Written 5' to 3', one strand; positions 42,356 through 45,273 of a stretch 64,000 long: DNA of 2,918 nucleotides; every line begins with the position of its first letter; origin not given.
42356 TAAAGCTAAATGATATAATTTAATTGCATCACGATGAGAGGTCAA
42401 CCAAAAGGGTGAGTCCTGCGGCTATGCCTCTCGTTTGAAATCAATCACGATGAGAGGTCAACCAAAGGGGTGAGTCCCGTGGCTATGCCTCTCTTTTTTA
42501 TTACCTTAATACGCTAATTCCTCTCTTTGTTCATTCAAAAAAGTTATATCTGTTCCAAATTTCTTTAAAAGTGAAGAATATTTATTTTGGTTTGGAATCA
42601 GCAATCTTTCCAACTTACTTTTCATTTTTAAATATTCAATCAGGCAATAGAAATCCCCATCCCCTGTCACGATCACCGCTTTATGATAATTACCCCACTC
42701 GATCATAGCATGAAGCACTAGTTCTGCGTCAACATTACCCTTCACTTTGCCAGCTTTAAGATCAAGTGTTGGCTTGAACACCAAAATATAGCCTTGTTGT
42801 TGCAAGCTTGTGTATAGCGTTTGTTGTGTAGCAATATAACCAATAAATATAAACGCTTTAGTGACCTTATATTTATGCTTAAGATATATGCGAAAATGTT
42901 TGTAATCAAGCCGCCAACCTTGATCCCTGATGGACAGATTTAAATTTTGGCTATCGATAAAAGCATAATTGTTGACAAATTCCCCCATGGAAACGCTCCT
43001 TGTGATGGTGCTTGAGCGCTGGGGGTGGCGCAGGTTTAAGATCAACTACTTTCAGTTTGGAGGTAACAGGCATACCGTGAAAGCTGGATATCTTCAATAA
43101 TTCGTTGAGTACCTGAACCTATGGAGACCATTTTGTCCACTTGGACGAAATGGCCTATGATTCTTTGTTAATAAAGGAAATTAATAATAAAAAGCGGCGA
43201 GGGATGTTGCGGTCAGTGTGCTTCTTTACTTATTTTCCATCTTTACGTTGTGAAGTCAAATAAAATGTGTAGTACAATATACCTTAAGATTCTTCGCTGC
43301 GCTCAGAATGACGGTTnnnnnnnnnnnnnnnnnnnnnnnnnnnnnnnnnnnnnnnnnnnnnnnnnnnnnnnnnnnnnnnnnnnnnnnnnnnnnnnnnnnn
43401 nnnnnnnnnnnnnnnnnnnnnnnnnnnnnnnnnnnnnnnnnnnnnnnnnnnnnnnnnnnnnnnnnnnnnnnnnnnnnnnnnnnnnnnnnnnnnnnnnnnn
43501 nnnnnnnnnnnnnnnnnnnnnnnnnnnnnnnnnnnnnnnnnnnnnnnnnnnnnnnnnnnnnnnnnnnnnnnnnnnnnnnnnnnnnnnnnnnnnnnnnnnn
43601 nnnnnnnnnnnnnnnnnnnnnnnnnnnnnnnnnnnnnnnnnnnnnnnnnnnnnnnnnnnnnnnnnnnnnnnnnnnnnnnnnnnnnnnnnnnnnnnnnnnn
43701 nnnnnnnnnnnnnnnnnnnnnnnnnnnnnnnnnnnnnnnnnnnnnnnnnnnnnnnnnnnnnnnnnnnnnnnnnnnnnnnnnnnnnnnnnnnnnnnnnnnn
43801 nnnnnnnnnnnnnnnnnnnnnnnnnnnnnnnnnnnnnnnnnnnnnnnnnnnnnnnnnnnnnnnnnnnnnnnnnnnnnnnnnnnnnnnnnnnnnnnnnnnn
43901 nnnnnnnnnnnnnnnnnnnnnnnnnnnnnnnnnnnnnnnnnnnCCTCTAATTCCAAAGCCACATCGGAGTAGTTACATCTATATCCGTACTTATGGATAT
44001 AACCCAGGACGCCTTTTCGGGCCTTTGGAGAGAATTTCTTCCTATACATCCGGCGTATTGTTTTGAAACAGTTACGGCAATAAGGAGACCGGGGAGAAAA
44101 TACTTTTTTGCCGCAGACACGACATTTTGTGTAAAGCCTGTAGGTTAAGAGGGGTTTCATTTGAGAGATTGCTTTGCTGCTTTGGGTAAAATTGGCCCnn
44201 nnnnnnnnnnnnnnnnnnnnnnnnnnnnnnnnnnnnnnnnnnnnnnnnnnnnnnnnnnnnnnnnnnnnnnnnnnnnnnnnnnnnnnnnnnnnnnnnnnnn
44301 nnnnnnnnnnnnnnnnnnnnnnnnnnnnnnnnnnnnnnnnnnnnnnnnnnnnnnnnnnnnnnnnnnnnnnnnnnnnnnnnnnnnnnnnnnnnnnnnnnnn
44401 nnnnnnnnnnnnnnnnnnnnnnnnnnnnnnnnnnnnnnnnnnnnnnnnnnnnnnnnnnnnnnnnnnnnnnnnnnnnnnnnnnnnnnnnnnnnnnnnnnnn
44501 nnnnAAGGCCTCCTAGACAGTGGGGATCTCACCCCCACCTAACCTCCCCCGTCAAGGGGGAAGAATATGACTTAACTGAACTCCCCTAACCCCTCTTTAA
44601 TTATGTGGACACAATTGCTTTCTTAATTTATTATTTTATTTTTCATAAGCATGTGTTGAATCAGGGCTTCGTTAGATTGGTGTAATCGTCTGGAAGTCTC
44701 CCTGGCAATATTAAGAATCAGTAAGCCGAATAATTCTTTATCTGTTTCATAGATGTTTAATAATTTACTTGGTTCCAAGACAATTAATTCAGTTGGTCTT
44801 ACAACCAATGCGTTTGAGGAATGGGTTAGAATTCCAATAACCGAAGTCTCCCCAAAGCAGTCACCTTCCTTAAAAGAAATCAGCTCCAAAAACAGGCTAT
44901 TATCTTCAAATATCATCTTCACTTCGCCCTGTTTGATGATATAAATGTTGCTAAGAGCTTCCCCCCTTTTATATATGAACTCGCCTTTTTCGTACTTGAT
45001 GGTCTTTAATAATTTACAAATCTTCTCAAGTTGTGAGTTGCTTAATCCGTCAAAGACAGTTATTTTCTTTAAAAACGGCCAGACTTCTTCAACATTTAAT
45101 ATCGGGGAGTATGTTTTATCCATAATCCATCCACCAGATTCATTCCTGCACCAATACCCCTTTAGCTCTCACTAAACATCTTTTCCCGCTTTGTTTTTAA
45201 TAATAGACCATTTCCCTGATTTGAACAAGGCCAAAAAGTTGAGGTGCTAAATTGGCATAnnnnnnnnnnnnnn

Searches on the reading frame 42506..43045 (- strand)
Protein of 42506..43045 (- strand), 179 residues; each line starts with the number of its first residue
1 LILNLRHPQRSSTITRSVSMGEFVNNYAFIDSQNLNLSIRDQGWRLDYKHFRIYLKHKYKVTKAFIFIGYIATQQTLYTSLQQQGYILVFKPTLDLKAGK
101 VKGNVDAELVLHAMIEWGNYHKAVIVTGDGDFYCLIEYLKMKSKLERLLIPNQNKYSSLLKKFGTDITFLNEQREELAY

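Call 62: search_protein_families(library=pfam, proteins=[window:42506-43045:-], max_evalue=0.0001)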
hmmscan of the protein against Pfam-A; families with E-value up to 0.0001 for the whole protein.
window:42506-43045:- (179 aa): 1 family
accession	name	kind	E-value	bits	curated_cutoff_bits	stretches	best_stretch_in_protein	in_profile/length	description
PF01936.24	NYN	-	8.4e-14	52.7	24.2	1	29-154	5-129/145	NYN domain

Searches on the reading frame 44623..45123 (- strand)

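Call 63: search_protein_families(library=pfam, proteins=[window:44623-45123:-], max_evalue=0.0001)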
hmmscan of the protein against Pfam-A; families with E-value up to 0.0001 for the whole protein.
window:44623-45123:- (166 aa): 1 family
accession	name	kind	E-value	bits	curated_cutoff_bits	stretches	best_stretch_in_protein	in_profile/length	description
PF00027.35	cNMP_binding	-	7.8e-14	51.8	27.5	1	42-128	2-89/89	Cyclic nucleotide-binding domain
